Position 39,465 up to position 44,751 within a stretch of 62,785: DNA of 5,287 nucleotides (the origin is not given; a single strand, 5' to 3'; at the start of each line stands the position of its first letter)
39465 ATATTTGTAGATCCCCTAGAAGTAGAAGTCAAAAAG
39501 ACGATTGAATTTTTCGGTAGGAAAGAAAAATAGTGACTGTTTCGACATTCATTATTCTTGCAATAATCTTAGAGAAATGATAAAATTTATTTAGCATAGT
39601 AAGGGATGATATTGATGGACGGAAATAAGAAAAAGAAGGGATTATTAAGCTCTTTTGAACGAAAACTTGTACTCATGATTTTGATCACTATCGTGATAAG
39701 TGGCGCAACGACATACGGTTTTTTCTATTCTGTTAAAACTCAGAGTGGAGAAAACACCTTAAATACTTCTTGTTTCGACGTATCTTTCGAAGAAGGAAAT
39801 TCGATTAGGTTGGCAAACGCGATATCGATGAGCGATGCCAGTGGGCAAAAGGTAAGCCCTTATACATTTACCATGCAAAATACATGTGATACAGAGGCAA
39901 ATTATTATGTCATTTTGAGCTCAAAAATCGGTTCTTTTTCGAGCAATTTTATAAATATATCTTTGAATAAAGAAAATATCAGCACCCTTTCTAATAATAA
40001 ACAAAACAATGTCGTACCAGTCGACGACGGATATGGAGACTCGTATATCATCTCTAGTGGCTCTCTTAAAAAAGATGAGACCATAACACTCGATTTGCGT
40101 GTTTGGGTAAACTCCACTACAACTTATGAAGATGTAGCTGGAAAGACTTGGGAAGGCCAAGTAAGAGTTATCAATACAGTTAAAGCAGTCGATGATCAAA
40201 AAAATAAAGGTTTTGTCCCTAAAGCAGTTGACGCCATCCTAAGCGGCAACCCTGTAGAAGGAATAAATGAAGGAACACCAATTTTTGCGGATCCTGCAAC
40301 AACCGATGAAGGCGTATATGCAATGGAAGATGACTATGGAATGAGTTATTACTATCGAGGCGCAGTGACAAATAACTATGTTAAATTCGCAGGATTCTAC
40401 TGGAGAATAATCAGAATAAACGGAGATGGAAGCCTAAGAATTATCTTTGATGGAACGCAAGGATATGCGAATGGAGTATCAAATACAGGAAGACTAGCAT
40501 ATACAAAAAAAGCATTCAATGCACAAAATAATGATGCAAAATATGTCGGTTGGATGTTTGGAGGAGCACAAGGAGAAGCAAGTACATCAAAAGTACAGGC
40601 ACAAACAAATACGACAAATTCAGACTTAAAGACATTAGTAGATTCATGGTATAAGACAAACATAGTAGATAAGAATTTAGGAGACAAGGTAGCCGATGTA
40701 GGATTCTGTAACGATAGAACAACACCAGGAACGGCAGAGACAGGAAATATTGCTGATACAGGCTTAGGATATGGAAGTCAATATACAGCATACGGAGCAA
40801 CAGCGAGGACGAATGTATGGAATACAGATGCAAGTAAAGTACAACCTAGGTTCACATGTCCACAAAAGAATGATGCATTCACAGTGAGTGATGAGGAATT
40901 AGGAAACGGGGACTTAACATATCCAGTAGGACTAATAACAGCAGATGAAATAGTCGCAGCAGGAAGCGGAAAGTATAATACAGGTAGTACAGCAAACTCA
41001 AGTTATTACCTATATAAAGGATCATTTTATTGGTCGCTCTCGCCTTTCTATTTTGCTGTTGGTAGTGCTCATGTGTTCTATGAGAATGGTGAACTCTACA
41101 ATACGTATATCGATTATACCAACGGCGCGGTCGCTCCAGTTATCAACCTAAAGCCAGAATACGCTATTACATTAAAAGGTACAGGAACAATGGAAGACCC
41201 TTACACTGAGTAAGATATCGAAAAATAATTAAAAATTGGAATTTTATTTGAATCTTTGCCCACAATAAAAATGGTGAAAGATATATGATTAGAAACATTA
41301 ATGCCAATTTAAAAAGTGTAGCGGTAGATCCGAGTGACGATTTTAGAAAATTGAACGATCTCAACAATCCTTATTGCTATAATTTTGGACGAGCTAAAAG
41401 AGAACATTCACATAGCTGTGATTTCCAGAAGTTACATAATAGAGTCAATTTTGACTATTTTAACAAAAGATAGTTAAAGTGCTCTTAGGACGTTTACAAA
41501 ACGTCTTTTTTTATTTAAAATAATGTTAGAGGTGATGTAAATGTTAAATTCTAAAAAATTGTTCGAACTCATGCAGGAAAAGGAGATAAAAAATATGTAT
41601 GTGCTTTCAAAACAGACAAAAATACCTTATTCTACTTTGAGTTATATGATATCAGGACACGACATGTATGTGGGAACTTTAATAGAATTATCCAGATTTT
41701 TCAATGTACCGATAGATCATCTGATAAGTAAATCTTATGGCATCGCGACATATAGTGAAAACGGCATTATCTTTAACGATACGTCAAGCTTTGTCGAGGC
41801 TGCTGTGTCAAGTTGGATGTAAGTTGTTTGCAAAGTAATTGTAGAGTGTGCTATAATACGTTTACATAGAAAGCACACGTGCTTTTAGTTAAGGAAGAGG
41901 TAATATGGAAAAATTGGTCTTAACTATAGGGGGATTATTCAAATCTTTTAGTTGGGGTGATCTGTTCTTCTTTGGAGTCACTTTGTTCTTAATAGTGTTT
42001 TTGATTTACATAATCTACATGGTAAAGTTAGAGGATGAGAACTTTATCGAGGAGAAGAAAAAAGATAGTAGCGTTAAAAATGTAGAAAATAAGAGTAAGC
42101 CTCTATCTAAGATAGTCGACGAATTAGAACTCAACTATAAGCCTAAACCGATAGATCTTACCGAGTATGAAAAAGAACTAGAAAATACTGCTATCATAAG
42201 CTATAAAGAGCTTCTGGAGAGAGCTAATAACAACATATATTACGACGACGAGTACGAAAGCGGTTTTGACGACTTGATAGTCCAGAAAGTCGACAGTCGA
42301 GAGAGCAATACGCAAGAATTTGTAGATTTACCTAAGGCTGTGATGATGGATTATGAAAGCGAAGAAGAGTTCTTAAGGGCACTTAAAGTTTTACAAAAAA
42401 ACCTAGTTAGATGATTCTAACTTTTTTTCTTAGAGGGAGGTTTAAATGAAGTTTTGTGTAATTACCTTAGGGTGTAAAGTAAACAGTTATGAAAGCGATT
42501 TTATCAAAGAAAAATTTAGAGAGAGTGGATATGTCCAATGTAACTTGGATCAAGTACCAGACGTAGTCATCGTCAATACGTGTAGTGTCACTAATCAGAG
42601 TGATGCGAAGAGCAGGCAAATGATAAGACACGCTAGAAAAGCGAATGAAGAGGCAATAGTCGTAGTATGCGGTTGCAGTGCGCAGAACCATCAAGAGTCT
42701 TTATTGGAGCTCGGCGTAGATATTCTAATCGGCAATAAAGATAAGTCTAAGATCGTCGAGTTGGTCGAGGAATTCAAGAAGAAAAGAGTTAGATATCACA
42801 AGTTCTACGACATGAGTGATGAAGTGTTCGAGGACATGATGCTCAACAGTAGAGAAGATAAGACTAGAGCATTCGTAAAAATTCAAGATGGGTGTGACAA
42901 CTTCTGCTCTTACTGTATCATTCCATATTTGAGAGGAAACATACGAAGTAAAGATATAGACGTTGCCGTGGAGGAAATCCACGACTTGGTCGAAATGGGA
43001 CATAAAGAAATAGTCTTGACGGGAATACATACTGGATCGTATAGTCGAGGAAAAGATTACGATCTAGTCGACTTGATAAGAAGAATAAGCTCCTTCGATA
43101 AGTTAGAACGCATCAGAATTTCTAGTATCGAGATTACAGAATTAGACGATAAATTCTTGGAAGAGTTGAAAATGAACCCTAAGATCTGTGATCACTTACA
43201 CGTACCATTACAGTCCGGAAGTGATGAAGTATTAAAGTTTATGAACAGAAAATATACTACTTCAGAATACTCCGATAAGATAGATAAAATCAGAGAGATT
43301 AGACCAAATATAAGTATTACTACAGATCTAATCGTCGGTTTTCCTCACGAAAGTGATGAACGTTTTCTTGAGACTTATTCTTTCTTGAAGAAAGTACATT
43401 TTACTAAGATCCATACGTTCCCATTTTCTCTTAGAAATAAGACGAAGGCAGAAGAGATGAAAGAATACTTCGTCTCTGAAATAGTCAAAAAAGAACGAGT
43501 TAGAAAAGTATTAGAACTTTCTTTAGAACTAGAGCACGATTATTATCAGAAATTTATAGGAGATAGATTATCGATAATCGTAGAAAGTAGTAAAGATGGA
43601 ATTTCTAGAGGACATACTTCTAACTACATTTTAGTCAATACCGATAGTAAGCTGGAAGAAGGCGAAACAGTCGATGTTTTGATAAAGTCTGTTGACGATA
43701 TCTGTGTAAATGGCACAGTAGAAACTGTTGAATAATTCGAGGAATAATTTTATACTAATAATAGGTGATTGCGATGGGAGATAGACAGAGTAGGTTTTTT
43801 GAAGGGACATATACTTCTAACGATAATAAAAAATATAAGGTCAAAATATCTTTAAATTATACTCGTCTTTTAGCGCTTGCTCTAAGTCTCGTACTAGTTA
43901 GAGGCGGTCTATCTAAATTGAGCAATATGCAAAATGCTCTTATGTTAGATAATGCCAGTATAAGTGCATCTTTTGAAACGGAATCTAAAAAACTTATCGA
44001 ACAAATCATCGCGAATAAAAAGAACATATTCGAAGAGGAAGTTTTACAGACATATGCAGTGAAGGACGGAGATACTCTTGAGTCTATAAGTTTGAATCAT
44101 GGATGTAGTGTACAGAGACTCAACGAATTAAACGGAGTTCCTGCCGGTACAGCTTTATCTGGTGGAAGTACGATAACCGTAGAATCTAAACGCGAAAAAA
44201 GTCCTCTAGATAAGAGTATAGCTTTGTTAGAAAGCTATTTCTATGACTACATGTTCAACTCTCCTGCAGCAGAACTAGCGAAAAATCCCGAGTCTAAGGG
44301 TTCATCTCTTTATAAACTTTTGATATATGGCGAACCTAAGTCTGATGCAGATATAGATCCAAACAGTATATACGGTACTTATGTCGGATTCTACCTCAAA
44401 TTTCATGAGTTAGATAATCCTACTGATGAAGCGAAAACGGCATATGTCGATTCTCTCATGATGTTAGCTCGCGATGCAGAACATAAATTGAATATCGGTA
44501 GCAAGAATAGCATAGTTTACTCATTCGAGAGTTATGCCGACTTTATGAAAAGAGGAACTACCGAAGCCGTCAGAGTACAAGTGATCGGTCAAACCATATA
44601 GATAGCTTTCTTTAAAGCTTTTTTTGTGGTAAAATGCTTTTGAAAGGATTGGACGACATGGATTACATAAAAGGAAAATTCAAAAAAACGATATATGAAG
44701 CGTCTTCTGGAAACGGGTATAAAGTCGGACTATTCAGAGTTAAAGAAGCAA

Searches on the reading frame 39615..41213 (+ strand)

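Call 4: search_protein_families(library=pfam, proteins=[window:39615-41213:+], max_evalue=1)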
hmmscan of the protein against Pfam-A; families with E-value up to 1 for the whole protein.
window:39615-41213:+ (532 aa): 1 family
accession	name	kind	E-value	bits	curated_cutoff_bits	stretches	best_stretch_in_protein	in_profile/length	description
PF06729.17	CENP-R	-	0.061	13.7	27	1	73-130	36-93/138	Kinetochore component, CENP-R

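Call 5: search_protein_families(library=ncbifam, proteins=[window:39615-41213:+], max_evalue=1)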
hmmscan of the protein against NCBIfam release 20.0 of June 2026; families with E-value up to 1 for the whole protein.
window:39615-41213:+ (532 aa): 0 families

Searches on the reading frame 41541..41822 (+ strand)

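Call 14: search_protein_families(library=pfam, proteins=[window:41541-41822:+], max_evalue=0.001)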
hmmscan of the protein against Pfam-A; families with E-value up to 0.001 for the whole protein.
window:41541-41822:+ (93 aa): 1 family
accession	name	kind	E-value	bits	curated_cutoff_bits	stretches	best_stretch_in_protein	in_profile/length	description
PF13443.12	HTH_26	-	4.6e-05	24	22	1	6-62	1-58/63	Cro/C1-type HTH DNA-binding domain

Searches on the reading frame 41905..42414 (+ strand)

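Call 14: search_protein_families(library=pfam, proteins=[window:41905-42414:+], max_evalue=0.001)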
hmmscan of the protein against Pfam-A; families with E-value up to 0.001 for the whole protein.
window:41905-42414:+ (169 aa): 0 families

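Call 35: search_protein_families(library=pfam, proteins=[window:41905-42414:+], max_evalue=0.1)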
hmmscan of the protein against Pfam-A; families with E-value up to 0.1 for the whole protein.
window:41905-42414:+ (169 aa): 1 family
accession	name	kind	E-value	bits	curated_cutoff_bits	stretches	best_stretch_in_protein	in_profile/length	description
PF19580.5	Exo_endo_phos_3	-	0.036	13.5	27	1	42-136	19-113/311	Endonuclease/Exonuclease/phosphatase family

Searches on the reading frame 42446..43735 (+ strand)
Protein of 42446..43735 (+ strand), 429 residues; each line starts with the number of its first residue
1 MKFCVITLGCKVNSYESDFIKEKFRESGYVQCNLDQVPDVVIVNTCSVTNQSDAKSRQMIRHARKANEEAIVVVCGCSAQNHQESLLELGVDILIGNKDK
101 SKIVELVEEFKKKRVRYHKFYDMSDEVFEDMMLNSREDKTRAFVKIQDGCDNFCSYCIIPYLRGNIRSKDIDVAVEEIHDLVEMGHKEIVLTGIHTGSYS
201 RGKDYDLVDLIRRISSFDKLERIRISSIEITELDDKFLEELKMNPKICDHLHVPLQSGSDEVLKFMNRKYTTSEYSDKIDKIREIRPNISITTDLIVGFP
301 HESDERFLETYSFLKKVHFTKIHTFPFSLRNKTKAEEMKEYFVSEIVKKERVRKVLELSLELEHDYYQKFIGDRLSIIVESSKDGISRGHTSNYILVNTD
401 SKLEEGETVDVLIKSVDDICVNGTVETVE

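Call 15: search_protein_families(library=pfam, proteins=[window:42446-43735:+], max_evalue=0.001)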
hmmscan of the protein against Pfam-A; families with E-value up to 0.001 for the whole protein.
window:42446-43735:+ (429 aa): 2 families
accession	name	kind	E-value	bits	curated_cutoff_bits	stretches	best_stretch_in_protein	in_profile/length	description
PF04055.27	Radical_SAM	-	1e-27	97.8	29.5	1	145-314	2-166/166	Radical SAM superfamily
PF00919.26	UPF0004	-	2.5e-24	85.6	27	1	2-95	1-97/98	Uncharacterized protein family UPF0004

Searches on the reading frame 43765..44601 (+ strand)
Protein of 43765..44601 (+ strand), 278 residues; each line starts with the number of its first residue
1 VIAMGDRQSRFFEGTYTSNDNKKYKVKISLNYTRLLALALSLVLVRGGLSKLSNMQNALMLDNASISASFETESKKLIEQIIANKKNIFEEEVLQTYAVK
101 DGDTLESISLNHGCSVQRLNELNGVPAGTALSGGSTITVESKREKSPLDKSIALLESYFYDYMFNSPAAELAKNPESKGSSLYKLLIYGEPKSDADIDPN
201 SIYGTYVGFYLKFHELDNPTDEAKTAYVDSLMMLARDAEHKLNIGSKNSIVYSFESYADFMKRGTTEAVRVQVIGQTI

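Call 15: search_protein_families(library=pfam, proteins=[window:43765-44601:+], max_evalue=0.001)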
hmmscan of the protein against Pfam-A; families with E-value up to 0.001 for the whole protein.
window:43765-44601:+ (278 aa): 1 family
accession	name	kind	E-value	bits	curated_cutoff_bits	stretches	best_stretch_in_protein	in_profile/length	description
PF01476.26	LysM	-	3.2e-07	30.6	20.9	1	97-139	1-42/43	LysM domain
